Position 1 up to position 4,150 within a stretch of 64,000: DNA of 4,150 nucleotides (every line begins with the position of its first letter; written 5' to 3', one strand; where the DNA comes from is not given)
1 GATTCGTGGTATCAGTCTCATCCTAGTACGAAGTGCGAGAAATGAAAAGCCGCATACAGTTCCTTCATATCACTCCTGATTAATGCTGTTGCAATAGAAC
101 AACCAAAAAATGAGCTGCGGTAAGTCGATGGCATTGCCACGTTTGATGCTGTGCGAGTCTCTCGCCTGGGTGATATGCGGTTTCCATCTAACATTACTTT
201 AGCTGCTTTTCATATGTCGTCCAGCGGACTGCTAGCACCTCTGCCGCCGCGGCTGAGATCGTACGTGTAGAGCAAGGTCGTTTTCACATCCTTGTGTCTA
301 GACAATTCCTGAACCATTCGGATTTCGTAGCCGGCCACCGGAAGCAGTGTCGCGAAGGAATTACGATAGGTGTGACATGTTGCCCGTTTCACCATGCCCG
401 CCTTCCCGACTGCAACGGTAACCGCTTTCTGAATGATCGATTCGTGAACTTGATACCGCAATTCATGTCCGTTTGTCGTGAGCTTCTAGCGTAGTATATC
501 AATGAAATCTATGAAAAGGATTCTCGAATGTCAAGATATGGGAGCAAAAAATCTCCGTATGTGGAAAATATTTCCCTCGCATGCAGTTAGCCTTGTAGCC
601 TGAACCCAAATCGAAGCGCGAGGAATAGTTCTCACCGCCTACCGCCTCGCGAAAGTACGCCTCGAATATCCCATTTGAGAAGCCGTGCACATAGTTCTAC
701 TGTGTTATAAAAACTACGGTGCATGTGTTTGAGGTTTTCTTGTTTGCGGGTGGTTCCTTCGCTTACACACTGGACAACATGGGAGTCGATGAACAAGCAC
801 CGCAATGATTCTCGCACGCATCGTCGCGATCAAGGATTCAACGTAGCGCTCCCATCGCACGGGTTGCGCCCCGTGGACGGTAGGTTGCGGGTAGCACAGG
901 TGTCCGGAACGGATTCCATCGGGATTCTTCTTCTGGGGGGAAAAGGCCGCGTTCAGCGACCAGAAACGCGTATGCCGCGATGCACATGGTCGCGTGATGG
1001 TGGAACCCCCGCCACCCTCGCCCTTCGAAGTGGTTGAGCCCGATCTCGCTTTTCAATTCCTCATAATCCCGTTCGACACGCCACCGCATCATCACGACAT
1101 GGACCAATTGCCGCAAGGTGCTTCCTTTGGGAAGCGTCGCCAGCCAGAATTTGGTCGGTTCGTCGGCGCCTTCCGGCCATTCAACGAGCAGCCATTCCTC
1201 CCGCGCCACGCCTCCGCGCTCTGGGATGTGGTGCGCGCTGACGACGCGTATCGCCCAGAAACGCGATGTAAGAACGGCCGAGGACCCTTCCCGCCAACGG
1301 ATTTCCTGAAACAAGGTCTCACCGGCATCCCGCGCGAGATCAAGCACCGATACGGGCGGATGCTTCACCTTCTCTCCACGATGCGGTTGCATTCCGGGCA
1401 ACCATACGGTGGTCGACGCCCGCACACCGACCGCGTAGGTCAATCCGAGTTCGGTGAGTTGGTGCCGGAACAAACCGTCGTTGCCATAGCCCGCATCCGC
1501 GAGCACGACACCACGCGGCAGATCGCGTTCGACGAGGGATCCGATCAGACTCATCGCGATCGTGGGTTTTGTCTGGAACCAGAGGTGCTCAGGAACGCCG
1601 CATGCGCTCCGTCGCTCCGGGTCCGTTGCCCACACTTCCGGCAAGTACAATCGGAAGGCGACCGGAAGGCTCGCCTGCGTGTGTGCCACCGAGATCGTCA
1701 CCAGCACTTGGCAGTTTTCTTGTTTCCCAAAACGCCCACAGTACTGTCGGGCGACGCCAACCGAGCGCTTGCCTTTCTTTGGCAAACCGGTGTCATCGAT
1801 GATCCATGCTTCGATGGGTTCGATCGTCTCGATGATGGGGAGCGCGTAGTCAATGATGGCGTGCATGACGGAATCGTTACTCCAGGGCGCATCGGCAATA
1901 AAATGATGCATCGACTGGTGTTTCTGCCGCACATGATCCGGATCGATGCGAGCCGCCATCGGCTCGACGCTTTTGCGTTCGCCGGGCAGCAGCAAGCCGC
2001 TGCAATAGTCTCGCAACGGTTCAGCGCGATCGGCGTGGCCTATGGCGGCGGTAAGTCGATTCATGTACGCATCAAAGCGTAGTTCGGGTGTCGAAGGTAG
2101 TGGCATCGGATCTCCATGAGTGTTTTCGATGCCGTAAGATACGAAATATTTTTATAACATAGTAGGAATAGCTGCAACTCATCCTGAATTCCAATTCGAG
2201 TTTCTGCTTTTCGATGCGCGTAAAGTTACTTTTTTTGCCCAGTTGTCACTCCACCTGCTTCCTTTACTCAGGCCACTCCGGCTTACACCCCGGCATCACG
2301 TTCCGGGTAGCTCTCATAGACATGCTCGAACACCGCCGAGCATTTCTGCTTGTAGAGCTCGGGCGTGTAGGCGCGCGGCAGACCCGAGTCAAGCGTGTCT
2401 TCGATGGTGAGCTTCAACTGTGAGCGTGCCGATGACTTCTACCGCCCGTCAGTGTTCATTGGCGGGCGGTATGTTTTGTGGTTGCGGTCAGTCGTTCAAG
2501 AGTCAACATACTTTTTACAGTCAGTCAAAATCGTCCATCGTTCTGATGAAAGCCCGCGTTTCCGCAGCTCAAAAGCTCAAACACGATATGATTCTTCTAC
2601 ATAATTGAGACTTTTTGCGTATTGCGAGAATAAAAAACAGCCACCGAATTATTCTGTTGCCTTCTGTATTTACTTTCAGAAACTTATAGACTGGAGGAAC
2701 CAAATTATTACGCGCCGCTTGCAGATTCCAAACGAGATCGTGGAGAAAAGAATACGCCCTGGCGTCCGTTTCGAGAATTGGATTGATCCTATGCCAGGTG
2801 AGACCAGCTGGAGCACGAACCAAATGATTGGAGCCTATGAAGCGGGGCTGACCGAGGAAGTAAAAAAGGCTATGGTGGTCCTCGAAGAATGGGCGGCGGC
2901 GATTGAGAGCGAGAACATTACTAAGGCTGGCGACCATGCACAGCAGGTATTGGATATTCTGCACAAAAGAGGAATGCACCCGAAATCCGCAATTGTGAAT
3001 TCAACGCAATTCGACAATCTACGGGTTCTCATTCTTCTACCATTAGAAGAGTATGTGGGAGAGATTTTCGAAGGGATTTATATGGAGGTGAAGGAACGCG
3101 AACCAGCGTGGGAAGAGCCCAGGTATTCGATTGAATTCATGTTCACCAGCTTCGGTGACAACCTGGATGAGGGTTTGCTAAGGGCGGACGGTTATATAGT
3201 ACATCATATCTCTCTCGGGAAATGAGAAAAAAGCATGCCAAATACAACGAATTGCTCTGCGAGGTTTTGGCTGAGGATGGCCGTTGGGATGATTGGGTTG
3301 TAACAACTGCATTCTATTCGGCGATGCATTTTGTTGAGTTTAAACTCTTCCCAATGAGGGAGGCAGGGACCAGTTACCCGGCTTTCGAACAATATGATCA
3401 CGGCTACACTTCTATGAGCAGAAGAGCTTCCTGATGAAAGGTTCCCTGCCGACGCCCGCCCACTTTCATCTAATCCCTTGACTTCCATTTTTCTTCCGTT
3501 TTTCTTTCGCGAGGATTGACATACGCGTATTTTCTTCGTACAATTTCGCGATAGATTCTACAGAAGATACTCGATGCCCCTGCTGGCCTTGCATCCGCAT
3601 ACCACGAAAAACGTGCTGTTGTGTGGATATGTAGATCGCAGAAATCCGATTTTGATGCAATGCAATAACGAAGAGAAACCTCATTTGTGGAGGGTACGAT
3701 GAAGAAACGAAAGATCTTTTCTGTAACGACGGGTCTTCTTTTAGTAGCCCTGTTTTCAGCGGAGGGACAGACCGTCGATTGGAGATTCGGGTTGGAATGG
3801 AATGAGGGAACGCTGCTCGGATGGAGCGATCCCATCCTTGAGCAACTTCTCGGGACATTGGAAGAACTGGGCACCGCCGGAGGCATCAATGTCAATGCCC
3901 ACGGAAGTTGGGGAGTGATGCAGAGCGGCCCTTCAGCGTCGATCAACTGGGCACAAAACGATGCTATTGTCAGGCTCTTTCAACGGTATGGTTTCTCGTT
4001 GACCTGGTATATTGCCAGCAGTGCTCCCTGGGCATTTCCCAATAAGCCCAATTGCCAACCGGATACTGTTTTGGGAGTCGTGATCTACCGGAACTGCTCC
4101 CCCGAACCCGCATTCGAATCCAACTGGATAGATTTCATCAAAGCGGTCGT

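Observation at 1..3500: Decayed mobile/defence islet containing an integrase fragment, an intact IS701 element, a small C-terminal gene remnant and an AT-rich overlapping two-gene cassette of unknown function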

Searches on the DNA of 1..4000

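Call 82: search_rna_families(source=window, start=1, end=4000, threshold=evalue, max_evalue=1)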
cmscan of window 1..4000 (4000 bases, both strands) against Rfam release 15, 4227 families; matches with E-value up to 1: 0.
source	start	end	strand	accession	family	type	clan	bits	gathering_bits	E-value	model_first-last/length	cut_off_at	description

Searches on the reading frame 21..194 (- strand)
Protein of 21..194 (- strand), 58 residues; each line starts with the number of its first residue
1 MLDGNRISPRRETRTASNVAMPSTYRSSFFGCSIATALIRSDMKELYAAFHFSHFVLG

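Call 6: search_protein_families(library=pfam, proteins=[window:21-194:-], max_evalue=0.1)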
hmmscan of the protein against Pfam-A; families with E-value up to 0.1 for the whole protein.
window:21-194:- (58 aa): 0 families

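Call 7: search_protein_families(library=padloc, proteins=[window:21-194:-], max_evalue=1)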
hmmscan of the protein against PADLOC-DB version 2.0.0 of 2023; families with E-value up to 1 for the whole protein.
window:21-194:- (58 aa): 0 families

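Call 8: search_protein_families(library=ncbifam, proteins=[window:21-194:-], max_evalue=1)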
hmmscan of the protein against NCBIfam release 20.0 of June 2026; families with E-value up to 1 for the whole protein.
window:21-194:- (58 aa): 0 families

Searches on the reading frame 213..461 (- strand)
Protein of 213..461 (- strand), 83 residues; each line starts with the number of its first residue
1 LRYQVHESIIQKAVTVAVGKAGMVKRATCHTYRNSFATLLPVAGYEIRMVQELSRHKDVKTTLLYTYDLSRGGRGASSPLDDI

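Call 6: search_protein_families(library=pfam, proteins=[window:213-461:-], max_evalue=0.1)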
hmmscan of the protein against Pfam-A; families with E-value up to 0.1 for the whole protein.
window:213-461:- (83 aa): 1 family
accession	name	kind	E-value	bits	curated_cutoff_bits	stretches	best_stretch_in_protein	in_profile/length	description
PF00589.27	Phage_integrase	-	1.6e-09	38.2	27.1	1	3-67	103-167/172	Phage integrase family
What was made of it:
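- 210..482 (-): C-terminal ~89 codons of an integron-type (IntI-like) tyrosine recombinase. The HxxR and Tyr motifs are present, but the N-terminal ~225 residues are missing, so it is non-functional. Pfam PF00589 at E 1.6e-9 (call 6).
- Checked: ORF 210-461 (minus strand) matches Phage_integrase (E 1.6e-9, call 6).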

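Call 7: search_protein_families(library=padloc, proteins=[window:213-461:-], max_evalue=1)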
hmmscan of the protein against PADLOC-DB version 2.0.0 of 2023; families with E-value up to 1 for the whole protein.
window:213-461:- (83 aa): 0 families

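Call 8: search_protein_families(library=ncbifam, proteins=[window:213-461:-], max_evalue=1)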
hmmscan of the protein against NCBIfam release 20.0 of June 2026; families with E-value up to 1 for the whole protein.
window:213-461:- (83 aa): 10 families
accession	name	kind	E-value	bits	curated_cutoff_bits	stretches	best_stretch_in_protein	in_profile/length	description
TIGR02249.1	integrase_gron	subfamily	1e-24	87.5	265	1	2-82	234-314/315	integron integrase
NF011946.0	PRK15417.1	equivalog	8.7e-19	67.9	435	1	2-82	249-329/337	integron integrase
NF040815.2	recomb_XerA_Arch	equivalog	3e-12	46.7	220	1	5-66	191-252/263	site-specific tyrosine recombinase/integron integrase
TIGR02224.1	recomb_XerC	equivalog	1.9e-10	40.6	335.15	1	5-66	214-275/295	tyrosine recombinase XerC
TIGR02225.1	recomb_XerD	equivalog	1e-08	34.9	329.6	1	11-66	217-272/290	site-specific tyrosine recombinase XerD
NF001399.0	PRK00283.1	subfamily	9.5e-08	31.6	279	1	12-67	226-282/300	tyrosine recombinase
NF002331.0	PRK01287.1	subfamily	1.4e-07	30.9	371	1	6-66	249-310/365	site-specific tyrosine recombinase XerC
NF007370.0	PRK09870.1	subfamily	0.0044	16.7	221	1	13-67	124-178/200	tyrosine-type DNA invertase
NF003462.0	PRK05084.1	equivalog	0.012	14.4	267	1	23-67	299-343/360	tyrosine recombinase XerS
NF007371.0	PRK09871.1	subfamily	0.029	13.9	222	1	15-67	121-173/198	tyrosine-type DNA invertase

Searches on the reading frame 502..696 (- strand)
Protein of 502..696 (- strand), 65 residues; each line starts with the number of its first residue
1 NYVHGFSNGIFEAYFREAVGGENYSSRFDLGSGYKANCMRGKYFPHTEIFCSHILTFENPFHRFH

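Call 48: search_protein_families(library=ncbifam, proteins=[window:502-696:-], max_evalue=10)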
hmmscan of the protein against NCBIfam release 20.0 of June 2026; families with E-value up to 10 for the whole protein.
seq(65 aa): 0 families

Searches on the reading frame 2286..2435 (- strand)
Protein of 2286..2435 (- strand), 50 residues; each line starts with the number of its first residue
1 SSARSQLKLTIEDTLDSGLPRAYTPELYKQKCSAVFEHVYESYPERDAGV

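Call 6: search_protein_families(library=pfam, proteins=[window:2286-2417:-], max_evalue=0.1)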
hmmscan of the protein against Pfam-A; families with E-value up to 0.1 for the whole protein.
window:2286-2417:- (44 aa): 0 families

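Call 7: search_protein_families(library=padloc, proteins=[window:2286-2417:-], max_evalue=1)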
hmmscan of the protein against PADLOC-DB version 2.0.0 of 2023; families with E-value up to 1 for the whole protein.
window:2286-2417:- (44 aa): 0 families

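Call 8: search_protein_families(library=ncbifam, proteins=[window:2286-2417:-], max_evalue=1)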
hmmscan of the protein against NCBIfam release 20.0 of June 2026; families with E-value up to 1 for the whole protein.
window:2286-2417:- (44 aa): 0 families

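Call 41: search_solved_structures(query=window:2286-2417:-, max_evalue=10, show_alignments=3)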
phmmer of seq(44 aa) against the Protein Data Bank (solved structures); distinct sequences matched with E-value up to 10: 1.
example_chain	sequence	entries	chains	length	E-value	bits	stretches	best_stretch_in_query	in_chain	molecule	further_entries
1n9w_A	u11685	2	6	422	0.76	13.8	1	16-38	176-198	aspartyl-tRNA synthetase 2 | Non-discriminating and archaeal-type aspartyl-tRNA synthetase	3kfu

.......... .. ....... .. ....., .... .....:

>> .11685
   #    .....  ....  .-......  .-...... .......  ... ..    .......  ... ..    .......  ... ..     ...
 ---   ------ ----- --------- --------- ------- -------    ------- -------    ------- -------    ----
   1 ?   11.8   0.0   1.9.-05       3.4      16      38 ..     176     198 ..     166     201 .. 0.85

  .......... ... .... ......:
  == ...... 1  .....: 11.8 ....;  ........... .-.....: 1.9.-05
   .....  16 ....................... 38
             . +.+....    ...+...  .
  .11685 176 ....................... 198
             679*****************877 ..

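Call 42: search_dna_similar(query=window:2286-2435:-, collection=plasmids, mode=protein, max_evalue=1, max_rows=15)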
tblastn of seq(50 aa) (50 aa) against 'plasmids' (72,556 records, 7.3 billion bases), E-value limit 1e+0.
Records with a match: 5; places in all: 5; records where one place covers at least 80% of the query: 5.
Best place of each record, by identity: <60% 5.
By first word of the organism name: Moellerella 3; Picosynechococcus 1; Allocoleopsis 1.
By predicted mobility (MOB-suite, as given by PLSDB): conjugative 3; non-mobilizable 2.
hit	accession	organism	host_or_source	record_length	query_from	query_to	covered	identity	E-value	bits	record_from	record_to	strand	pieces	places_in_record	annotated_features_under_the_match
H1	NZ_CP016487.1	Picosynechococcus sp. PCC 8807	cell culture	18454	4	50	94%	41.7%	2e-4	43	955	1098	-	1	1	type I restriction endonuclease subunit R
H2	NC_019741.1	Allocoleopsis franciscana PCC 7113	-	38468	4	43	80%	45.0%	1e-4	43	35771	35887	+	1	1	type I restriction endonuclease subunit R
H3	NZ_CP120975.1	Moellerella wisconsensis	mutton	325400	4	44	82%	39.0%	1e-2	38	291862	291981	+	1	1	type I restriction endonuclease subunit R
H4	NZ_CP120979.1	Moellerella wisconsensis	mutton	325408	4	44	82%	39.0%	1e-2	38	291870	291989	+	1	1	type I restriction endonuclease subunit R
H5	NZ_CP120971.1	Moellerella wisconsensis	mutton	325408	4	44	82%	39.0%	1e-2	38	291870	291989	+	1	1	type I restriction endonuclease subunit R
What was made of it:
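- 2283..2468 (-): C-terminal tail remnant (~56 codons, with one in-frame stop) of a type I restriction endonuclease R subunit (HsdR). tblastn against plasmids gave 5 hits, all to 'type I restriction endonuclease subunit R', at E 1e-4 to 1e-2 (call 42).
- Checked: All 5 plasmid hits are annotated as such (call 42).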

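Call 44: get_annotated_region(hit=H1, flank=3500)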
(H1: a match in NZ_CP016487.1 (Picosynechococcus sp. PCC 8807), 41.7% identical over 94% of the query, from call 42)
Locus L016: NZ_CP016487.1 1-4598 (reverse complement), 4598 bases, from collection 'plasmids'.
description: Picosynechococcus sp. PCC 8807 plasmid unnamed4, complete sequence
organism: Picosynechococcus sp. PCC 8807 (NCBI taxid 195248)
taxonomy: Bacteria; Cyanobacteriota; Cyanophyceae; Chroococcales; Geminocystaceae; Picosynechococcus; Picosynechococcus sp. PCC 8807
host: -; source: cell culture; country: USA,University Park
typing (MOB-suite, as given by PLSDB): non-mobilizable
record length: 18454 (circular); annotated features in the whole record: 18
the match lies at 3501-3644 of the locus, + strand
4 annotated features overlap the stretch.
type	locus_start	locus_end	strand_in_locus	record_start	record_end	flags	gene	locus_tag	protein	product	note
CDS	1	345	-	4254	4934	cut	-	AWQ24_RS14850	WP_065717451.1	hypothetical protein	-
CDS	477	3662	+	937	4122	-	-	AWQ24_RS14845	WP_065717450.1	type I restriction endonuclease subunit R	-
CDS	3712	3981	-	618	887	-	-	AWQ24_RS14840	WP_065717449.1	ribbon-helix-helix protein, CopG family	GO:0006355 - regulation of DNA-templated transcription [Evidence IEA]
CDS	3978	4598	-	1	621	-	-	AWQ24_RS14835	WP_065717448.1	AAA family ATPase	-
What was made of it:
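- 2283..2468 (-): The match lies at the 3' end of a 1061-aa HsdR (call 44).
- Checked: The match sits on the last ~54 codons of a 1061-aa HsdR (call 44).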
